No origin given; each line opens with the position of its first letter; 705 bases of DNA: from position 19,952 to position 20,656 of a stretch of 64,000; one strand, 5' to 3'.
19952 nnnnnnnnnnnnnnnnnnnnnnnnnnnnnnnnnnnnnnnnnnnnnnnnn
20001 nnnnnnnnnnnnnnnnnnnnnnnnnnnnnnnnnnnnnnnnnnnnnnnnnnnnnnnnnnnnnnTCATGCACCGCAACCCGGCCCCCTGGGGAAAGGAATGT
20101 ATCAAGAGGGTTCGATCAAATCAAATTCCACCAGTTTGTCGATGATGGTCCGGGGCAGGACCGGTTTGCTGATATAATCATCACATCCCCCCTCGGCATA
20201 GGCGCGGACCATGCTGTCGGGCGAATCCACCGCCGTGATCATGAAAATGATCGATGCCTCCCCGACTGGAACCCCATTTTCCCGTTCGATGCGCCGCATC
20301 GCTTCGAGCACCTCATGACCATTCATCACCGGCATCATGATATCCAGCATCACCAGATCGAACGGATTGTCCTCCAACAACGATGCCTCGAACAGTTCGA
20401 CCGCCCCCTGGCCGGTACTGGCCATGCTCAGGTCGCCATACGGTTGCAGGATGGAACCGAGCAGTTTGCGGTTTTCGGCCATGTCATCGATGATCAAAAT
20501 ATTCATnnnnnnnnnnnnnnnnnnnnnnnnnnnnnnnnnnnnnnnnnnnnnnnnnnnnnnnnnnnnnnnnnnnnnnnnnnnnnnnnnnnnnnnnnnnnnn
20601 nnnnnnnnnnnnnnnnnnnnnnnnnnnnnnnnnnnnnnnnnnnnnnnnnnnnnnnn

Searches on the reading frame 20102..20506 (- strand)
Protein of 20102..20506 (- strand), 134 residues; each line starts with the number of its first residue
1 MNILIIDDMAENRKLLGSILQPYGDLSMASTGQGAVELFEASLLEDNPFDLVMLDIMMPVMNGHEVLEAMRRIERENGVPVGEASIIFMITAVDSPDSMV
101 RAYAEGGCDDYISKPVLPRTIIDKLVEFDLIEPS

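Call 21: search_protein_families(library=pfam, proteins=[window:20102-20506:-], max_evalue=0.001)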
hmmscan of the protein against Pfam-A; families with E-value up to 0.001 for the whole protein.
window:20102-20506:- (134 aa): 1 family
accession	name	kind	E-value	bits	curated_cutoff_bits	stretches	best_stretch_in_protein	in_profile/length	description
PF00072.30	Response_reg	-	1.9e-17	63.9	30.2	1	3-124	1-109/111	Response regulator receiver domain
